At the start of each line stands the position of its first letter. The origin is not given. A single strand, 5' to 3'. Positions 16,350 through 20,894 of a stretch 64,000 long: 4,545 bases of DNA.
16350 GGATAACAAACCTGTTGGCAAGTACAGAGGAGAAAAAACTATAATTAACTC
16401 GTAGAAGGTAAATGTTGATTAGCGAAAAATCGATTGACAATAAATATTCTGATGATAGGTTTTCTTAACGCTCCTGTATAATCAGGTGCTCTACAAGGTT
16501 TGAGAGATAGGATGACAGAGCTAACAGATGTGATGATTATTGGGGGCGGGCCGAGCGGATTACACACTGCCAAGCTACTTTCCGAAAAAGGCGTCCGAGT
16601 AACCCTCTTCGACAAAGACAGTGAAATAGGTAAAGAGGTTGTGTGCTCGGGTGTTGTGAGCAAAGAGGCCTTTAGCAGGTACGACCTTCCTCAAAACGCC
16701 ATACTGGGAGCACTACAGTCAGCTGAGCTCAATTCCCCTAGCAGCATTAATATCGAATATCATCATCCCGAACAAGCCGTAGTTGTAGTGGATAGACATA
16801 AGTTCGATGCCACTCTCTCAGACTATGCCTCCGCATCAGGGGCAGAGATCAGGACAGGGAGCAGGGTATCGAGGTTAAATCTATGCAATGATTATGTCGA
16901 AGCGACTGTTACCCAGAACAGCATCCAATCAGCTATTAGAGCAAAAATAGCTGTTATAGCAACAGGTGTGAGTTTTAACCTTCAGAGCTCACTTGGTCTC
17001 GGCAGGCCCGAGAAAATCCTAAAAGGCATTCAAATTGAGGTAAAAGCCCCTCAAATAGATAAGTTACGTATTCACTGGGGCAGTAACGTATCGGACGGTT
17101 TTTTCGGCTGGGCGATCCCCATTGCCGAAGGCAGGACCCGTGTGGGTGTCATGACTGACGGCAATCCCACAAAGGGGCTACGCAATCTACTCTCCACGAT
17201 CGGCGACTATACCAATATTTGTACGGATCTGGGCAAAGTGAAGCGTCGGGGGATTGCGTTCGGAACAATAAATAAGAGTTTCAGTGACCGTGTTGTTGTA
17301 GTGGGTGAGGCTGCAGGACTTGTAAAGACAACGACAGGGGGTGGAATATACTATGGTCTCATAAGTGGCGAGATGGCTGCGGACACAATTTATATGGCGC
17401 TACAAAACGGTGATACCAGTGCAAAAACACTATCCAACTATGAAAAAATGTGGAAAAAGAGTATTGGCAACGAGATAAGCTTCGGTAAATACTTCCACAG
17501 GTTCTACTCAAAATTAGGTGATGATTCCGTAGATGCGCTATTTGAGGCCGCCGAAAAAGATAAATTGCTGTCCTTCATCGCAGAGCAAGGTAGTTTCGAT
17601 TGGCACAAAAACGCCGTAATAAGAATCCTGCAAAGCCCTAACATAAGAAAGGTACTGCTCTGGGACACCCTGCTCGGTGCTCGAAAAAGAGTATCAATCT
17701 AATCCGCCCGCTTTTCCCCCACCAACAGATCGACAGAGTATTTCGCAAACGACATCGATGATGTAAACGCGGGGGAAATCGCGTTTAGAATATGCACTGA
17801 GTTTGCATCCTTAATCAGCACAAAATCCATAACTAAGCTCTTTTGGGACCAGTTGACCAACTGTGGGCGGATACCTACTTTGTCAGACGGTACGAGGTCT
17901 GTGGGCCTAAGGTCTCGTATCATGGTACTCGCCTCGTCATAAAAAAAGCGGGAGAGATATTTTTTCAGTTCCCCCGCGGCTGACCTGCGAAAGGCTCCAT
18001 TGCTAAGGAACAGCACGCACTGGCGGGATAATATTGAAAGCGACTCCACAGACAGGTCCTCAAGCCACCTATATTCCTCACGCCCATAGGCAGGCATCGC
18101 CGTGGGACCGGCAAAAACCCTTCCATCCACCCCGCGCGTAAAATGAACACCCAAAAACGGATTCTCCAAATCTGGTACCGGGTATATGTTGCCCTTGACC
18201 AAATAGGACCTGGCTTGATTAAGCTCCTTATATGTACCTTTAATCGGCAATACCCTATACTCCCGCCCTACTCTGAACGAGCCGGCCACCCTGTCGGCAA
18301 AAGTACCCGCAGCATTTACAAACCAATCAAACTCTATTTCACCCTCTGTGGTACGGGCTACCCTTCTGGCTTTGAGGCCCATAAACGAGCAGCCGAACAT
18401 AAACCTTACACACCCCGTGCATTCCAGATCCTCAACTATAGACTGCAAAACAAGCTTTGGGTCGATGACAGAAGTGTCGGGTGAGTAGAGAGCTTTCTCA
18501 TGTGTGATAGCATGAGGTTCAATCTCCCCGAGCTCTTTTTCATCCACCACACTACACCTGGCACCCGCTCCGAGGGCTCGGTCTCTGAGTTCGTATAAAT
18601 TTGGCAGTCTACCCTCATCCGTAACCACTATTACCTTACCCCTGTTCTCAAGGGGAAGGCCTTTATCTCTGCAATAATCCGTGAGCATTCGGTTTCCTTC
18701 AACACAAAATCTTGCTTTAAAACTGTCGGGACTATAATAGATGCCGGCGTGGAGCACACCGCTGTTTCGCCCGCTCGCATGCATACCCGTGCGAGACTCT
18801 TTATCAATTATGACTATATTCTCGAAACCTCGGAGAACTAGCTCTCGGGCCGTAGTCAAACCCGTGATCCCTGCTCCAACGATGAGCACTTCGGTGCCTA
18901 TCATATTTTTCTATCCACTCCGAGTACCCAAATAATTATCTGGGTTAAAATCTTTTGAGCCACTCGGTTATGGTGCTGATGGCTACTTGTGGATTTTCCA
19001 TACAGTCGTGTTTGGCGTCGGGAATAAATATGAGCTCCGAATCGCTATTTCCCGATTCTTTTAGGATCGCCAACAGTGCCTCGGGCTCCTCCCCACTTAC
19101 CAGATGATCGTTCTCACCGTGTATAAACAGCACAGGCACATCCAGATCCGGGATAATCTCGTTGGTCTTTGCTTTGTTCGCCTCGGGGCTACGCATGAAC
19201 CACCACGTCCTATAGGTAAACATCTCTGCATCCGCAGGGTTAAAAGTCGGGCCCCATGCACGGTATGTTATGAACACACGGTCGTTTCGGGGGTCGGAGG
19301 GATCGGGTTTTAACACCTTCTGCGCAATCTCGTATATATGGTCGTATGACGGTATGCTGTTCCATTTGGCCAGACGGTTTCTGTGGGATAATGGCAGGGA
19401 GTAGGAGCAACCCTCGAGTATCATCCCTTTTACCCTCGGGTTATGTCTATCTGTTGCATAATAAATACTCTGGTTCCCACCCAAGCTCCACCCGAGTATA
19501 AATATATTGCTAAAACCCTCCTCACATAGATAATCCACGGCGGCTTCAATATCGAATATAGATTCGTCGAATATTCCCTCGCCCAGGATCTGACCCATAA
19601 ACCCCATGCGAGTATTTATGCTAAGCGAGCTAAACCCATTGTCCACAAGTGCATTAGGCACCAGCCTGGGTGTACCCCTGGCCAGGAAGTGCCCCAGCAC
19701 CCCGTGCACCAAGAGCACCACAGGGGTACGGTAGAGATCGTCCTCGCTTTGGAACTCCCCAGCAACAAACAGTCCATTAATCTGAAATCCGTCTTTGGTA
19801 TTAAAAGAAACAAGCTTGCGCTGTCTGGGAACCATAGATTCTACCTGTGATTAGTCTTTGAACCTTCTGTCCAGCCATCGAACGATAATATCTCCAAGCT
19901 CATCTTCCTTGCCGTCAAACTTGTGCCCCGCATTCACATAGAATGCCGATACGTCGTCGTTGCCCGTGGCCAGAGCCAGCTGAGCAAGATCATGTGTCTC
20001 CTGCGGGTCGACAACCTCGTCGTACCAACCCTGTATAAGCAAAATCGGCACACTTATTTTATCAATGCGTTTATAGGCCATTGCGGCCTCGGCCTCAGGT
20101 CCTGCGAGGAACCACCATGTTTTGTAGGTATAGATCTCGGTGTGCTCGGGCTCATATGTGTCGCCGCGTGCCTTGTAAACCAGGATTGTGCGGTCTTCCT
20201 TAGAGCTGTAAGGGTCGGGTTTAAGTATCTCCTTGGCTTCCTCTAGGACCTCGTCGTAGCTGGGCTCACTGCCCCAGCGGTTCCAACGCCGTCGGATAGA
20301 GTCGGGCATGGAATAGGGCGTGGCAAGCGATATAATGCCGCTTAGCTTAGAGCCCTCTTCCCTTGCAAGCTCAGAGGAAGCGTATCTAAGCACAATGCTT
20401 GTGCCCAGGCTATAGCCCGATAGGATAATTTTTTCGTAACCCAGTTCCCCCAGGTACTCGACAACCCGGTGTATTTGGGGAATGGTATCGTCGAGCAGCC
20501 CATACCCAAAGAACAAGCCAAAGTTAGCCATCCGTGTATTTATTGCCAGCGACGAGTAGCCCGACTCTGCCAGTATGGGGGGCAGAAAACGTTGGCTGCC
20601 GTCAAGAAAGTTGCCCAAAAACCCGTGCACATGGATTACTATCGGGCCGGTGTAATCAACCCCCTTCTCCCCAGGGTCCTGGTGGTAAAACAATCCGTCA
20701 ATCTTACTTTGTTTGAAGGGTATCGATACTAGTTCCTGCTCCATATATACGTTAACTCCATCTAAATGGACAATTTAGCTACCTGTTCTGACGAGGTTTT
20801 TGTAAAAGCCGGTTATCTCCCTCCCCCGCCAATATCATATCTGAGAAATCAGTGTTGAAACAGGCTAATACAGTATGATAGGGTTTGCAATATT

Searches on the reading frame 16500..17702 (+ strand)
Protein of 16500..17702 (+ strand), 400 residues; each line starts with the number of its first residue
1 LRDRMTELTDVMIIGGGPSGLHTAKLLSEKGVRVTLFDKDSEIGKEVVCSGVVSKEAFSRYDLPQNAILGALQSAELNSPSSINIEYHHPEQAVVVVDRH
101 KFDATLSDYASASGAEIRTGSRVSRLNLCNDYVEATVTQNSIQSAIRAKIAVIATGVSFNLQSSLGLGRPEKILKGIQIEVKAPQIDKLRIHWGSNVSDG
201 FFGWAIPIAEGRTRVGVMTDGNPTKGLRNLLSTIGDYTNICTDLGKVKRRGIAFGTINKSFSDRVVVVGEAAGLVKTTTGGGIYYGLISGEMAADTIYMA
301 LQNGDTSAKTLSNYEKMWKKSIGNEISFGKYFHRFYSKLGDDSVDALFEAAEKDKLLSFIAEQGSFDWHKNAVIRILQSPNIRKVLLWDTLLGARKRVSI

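Call 18: search_protein_families(library=pfam, proteins=[window:16500-17702:+], max_evalue=0.00001)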
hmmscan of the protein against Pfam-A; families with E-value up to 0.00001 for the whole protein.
window:16500-17702:+ (400 aa): 8 families
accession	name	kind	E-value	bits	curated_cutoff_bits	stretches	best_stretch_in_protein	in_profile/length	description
PF01266.30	DAO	-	3.5e-17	63.4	27.9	2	86-295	137-352/353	FAD dependent oxidoreductase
PF01494.25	FAD_binding_3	-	5.3e-15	55.9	22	1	9-315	2-335/349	FAD binding domain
PF03486.20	HI0933_like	-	1.1e-09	38.6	50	1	10-52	2-44/244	HI0933-like protein Rossmann domain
PF07992.20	Pyr_redox_2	-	1.6e-09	38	26.1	1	10-92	2-74/291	Pyridine nucleotide-disulphide oxidoreductase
PF12831.13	FAD_oxidored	-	2.3e-08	34.2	27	1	10-156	1-145/416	FAD dependent oxidoreductase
PF13450.12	NAD_binding_8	-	5.6e-08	33.4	21.9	1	13-44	1-32/68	NAD(P)-binding Rossmann-like domain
PF05834.18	Lycopene_cycl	-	2.2e-07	30.7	23.4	0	10-184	1-165/380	Lycopene cyclase protein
PF01134.28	GIDA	-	2e-06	27.6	22.1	1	10-157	1-150/391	Glucose inhibited division protein A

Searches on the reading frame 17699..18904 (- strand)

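Call 18: search_protein_families(library=pfam, proteins=[window:17699-18904:-], max_evalue=0.00001)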
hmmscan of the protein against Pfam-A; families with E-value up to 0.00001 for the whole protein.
window:17699-18904:- (401 aa): 2 families
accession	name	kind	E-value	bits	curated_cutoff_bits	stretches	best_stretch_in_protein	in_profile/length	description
PF01266.30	DAO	-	7.7e-50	170.8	27.9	1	6-392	2-352/353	FAD dependent oxidoreductase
PF13450.12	NAD_binding_8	-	1e-07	32.5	21.9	1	8-46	1-38/68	NAD(P)-binding Rossmann-like domain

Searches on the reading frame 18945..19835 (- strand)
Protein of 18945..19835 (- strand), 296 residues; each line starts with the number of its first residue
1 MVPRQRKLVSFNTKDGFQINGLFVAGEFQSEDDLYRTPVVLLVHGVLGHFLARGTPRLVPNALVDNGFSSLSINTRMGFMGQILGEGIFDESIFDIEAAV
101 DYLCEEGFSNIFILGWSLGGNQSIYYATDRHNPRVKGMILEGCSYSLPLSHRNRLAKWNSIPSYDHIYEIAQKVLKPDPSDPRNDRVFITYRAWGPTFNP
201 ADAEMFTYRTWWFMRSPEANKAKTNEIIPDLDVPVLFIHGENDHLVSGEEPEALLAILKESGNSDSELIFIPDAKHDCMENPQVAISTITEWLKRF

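Call 19: search_protein_families(library=pfam, proteins=[window:18945-19835:-], max_evalue=0.00001)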
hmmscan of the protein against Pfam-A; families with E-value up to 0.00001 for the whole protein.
window:18945-19835:- (296 aa): 5 families
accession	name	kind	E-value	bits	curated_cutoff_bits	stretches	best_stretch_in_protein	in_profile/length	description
PF12146.15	Hydrolase_4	-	4.8e-13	49.4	27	1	39-281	6-237/239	Serine aminopeptidase, S33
PF00326.27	Peptidase_S9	-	7.2e-10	39.1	22.6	0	226-294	142-207/213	Prolyl oligopeptidase family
PF00561.26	Abhydrolase_1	-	1.1e-09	38.8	25.8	1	38-143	1-102/245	alpha/beta hydrolase fold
PF08538.16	DUF1749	-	6.6e-08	32.5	24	1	24-284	18-284/299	Protein of unknown function (DUF1749)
PF12697.13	Abhydrolase_6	-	1.2e-06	29.8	26.3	1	40-283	1-212/217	Alpha/beta hydrolase family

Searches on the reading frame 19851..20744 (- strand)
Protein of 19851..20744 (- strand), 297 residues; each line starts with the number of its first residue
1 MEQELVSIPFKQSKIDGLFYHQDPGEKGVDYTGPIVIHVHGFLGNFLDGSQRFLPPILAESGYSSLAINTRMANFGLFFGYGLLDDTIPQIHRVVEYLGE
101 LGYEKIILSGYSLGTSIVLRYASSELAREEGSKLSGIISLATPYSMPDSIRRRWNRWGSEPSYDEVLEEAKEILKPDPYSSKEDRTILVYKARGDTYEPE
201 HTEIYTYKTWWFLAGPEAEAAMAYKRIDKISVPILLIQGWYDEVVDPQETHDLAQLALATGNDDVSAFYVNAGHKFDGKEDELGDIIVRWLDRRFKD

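Call 19: search_protein_families(library=pfam, proteins=[window:19851-20744:-], max_evalue=0.00001)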
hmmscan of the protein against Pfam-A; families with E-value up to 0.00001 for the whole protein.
window:19851-20744:- (297 aa): 3 families
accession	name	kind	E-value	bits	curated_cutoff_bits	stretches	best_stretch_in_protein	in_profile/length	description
PF00561.26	Abhydrolase_1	-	1.8e-09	38.1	25.8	1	34-256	1-224/245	alpha/beta hydrolase fold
PF12146.15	Hydrolase_4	-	1.8e-07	31.1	27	1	94-260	69-220/239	Serine aminopeptidase, S33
PF08538.16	DUF1749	-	8.9e-06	25.5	24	0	58-175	56-171/299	Protein of unknown function (DUF1749)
